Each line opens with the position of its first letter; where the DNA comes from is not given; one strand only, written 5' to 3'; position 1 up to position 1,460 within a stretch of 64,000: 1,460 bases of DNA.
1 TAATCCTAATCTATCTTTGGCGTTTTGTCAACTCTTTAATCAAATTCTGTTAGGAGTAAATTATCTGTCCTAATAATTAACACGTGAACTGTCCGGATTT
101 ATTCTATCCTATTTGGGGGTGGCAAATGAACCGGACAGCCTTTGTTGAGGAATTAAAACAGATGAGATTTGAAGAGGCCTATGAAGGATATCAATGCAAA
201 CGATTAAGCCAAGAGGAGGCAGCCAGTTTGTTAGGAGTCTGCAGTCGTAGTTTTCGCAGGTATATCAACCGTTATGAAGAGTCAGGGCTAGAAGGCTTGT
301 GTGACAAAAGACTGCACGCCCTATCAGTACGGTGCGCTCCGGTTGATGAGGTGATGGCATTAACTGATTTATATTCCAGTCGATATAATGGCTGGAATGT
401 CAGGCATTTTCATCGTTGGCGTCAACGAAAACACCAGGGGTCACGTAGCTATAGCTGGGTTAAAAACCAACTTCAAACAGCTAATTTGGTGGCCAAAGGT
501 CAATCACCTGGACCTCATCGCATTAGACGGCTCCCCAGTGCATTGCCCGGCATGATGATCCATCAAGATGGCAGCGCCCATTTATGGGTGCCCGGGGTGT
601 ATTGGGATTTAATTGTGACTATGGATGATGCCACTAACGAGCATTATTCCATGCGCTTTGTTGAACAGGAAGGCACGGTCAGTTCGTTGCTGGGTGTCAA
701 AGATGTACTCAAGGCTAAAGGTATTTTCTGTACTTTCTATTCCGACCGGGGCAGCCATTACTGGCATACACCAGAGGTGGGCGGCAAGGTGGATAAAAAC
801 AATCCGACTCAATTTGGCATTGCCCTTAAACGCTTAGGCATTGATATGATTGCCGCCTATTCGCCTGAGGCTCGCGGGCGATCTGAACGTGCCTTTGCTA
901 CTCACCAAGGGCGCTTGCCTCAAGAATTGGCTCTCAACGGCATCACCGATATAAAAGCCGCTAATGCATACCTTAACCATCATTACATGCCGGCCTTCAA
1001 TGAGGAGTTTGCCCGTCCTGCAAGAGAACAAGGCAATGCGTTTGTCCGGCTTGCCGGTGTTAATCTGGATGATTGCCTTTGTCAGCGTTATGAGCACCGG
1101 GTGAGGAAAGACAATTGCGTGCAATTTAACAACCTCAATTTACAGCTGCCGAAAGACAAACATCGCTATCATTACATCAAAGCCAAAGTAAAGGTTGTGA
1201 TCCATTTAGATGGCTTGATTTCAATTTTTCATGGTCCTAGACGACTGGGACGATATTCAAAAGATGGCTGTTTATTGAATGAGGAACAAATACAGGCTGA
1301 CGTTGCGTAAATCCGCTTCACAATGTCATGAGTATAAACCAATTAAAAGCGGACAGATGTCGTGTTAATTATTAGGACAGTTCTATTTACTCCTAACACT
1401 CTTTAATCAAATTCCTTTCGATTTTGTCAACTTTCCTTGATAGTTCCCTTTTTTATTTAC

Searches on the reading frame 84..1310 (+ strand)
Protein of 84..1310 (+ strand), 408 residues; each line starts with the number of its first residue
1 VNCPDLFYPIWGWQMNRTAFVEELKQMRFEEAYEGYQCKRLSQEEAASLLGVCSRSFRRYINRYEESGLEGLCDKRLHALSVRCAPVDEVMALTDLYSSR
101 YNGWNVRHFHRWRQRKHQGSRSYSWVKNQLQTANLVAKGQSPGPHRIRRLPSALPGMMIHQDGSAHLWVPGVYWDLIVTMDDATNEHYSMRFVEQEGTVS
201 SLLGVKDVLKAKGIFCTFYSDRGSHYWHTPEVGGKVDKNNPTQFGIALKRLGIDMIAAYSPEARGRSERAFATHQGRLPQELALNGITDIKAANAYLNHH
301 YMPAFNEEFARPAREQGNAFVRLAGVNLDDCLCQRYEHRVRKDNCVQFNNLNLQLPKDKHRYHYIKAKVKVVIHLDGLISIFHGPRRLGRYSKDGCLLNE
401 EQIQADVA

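Call 17: search_protein_families(library=ncbifam, proteins=[window:84-1310:+])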
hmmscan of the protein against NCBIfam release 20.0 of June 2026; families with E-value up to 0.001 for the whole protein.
window:84-1310:+ (408 aa): 3 families
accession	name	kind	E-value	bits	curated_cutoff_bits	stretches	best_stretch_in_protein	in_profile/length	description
NF033594.2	transpos_ISNCY_2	equivalog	1.7e-91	307.2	250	1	39-388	9-361/368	ISNCY family transposase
NF033577.2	transpos_IS481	equivalog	1.4e-17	64.2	224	1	38-290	11-255/284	IS481 family transposase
NF033545.0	transpos_IS630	equivalog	6.9e-05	22.4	100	1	41-137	13-112/299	IS630 family transposase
